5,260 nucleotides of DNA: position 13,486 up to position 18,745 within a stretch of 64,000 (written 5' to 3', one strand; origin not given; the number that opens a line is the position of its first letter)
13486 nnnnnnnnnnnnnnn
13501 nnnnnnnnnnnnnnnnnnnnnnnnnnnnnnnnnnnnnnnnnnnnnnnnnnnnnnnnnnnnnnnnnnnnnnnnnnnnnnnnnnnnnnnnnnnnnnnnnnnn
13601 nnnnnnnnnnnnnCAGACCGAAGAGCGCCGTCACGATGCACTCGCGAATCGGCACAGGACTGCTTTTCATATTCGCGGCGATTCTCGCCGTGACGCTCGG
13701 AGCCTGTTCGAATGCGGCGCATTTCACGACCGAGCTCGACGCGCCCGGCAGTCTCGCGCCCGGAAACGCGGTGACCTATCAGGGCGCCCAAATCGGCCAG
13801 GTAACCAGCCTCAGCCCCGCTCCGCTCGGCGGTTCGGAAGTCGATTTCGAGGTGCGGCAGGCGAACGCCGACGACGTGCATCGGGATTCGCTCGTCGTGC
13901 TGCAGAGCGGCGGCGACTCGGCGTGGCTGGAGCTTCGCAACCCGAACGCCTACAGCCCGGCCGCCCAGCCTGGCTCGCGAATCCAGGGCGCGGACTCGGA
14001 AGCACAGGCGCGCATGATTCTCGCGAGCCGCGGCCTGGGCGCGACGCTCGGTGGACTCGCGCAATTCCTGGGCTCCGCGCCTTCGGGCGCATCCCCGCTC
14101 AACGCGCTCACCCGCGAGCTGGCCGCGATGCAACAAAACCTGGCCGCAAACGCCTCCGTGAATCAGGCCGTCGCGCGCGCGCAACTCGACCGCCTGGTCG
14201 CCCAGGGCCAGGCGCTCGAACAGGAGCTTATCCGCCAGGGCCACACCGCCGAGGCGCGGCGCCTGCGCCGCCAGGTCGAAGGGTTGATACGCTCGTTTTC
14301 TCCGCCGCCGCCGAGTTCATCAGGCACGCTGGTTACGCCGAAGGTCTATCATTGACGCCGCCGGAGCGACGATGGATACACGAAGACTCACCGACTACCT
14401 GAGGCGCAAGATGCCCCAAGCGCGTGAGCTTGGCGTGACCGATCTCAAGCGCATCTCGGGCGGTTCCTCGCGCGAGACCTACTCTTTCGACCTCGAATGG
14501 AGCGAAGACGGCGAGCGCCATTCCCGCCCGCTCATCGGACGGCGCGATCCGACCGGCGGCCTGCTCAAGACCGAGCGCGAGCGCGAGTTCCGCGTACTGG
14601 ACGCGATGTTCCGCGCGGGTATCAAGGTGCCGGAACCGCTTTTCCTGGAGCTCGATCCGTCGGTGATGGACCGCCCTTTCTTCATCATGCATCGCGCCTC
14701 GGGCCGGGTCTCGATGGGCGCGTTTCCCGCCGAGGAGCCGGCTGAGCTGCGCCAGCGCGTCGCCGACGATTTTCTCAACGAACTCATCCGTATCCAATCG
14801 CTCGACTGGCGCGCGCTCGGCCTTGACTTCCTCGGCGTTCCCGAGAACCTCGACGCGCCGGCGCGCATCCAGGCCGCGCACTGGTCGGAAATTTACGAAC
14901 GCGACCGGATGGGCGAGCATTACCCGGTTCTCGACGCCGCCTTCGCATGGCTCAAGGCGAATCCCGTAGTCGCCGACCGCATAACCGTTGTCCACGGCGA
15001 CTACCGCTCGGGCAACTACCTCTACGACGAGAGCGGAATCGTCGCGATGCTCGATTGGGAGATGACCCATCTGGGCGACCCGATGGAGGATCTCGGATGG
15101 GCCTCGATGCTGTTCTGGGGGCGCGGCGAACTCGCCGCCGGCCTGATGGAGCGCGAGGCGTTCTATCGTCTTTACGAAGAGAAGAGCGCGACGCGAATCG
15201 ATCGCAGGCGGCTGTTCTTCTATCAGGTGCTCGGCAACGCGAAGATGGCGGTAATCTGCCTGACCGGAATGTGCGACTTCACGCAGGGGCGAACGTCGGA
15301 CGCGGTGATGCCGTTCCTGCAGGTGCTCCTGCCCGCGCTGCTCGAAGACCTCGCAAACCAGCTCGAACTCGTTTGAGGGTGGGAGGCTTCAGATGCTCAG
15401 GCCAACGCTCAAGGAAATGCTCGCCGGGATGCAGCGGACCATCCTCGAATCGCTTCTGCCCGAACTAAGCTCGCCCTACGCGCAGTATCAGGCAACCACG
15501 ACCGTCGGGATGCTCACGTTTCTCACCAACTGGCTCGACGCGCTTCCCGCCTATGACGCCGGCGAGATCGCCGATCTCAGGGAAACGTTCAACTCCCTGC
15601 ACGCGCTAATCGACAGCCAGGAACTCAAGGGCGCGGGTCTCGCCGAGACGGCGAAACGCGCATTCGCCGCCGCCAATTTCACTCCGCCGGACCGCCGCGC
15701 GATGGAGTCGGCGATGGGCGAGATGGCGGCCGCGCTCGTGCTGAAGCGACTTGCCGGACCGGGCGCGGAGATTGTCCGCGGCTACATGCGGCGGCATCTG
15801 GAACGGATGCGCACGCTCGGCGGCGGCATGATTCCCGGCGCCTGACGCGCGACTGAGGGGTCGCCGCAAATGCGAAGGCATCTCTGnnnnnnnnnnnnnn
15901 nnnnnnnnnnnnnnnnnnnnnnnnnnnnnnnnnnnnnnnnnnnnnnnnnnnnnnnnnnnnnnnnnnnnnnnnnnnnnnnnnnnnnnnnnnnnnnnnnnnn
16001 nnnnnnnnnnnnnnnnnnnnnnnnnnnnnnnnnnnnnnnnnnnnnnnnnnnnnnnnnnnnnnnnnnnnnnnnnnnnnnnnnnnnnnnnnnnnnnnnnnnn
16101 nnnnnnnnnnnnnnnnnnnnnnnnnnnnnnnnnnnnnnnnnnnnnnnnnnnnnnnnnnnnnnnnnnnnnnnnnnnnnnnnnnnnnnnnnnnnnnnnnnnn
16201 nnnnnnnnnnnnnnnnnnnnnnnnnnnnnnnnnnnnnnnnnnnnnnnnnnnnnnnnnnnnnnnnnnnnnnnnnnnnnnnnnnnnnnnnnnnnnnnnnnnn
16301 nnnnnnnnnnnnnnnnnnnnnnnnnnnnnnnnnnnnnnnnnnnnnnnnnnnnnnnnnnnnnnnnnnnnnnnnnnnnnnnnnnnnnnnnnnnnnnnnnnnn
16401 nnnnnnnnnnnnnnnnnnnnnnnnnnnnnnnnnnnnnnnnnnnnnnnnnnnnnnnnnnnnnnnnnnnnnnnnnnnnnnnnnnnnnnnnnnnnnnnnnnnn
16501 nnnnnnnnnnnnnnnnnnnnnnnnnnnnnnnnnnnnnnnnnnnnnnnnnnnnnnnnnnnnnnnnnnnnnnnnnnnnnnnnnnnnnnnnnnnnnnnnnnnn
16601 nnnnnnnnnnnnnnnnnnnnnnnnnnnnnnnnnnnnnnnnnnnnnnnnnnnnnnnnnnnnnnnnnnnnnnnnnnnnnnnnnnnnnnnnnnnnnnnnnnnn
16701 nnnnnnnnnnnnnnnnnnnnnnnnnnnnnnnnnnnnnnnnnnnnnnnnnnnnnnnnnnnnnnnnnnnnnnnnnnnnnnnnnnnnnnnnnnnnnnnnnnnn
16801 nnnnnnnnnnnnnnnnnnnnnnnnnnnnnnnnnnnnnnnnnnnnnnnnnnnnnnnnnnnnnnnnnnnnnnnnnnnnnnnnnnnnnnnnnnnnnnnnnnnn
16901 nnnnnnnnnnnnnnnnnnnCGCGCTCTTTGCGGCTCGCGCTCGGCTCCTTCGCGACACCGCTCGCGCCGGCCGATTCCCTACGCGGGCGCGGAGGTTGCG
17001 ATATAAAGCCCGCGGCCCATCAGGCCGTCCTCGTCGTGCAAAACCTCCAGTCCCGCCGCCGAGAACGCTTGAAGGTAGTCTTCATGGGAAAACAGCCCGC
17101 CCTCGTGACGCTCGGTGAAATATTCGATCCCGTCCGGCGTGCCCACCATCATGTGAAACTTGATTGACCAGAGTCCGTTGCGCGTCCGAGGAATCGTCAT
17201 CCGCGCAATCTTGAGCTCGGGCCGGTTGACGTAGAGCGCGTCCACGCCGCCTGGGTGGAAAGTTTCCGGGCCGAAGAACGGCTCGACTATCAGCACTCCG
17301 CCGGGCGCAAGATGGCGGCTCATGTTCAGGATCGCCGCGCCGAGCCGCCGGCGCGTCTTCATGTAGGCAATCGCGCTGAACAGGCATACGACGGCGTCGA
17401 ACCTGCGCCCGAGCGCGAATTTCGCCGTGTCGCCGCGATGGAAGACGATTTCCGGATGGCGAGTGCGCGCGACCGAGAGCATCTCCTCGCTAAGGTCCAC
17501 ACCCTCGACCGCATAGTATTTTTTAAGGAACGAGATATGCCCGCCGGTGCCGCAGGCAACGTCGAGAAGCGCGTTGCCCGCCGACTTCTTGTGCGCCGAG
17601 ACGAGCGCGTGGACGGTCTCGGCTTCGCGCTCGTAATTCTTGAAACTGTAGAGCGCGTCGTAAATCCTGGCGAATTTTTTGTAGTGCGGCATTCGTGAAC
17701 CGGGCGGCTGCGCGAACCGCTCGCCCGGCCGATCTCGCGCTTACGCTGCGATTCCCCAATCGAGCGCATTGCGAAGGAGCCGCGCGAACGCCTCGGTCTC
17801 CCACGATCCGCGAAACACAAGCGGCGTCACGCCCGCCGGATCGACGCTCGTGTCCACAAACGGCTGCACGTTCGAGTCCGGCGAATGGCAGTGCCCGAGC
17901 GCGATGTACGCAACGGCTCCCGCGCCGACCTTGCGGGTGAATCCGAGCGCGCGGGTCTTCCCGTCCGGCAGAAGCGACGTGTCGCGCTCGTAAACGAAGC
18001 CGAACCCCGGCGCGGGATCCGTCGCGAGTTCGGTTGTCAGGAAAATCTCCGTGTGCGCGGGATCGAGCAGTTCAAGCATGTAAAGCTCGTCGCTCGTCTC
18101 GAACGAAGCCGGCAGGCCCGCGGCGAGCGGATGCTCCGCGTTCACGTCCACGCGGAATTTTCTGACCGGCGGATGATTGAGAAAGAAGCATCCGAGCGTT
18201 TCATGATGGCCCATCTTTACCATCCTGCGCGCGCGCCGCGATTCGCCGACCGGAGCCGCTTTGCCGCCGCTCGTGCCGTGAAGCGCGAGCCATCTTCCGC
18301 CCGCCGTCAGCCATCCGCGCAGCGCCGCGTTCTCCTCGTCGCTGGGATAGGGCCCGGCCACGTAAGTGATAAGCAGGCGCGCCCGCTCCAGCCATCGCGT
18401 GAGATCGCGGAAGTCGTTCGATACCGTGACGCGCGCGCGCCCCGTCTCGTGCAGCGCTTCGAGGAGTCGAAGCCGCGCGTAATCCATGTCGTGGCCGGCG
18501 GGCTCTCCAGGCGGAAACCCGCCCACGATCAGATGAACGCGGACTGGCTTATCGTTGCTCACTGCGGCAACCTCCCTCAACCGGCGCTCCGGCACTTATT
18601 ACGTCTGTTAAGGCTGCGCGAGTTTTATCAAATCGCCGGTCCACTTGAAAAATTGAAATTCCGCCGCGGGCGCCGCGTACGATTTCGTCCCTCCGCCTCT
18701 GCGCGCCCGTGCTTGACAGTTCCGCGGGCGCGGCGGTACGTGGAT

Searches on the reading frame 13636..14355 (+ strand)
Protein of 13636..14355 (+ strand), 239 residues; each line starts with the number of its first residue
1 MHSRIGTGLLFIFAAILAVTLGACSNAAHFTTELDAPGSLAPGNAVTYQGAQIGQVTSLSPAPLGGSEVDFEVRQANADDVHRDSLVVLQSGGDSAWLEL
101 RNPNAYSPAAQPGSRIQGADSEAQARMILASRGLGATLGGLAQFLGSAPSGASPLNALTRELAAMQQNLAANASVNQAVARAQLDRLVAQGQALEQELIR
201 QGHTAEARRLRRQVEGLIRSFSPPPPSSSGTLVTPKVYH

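Call 63: search_protein_families(library=pfam, proteins=[window:13636-14355:+], max_evalue=0.00001)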
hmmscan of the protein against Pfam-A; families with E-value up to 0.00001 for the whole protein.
window:13636-14355:+ (239 aa): 1 family
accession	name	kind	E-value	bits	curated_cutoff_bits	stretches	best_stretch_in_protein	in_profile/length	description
PF02470.25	MlaD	-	2e-08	34.8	25.1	1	29-93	4-69/81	MlaD protein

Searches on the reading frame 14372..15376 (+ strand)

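Call 63: search_protein_families(library=pfam, proteins=[window:14372-15376:+], max_evalue=0.00001)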
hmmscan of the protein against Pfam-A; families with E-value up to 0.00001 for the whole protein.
window:14372-15376:+ (334 aa): 1 family
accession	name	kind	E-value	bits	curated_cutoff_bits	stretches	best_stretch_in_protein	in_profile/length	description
PF01636.29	APH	-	1.5e-30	107.2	23.2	1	25-265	2-229/239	Phosphotransferase enzyme family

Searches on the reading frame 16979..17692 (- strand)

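Call 63: search_protein_families(library=pfam, proteins=[window:16979-17692:-], max_evalue=0.00001)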
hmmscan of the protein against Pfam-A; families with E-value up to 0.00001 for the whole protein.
window:16979-17692:- (237 aa): 6 families
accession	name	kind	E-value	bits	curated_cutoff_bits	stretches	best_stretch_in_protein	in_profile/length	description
PF13649.12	Methyltransf_25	-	4e-16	59.9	27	1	43-132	2-97/97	Methyltransferase domain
PF08241.18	Methyltransf_11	-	3.6e-12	47.2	21.2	1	43-136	1-95/95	Methyltransferase domain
PF08242.18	Methyltransf_12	-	1.1e-10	42.5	30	1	43-134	1-98/98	Methyltransferase domain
PF13847.12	Methyltransf_31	-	3e-09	37.2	27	1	37-137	2-110/145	Methyltransferase domain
PF13489.12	Methyltransf_23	-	1.3e-08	35.2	27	1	34-219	18-163/164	Methyltransferase domain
PF05401.17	NodS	-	4.2e-07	30.4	24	1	27-136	31-144/201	Nodulation protein S (NodS)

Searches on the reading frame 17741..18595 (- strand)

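Call 63: search_protein_families(library=pfam, proteins=[window:17741-18595:-], max_evalue=0.00001)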
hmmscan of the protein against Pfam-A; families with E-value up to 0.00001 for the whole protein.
window:17741-18595:- (284 aa): 1 family
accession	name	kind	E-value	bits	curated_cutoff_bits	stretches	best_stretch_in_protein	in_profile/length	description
PF06283.17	ThuA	-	1.1e-13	52.3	33.4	1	35-237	13-190/209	Trehalose utilisation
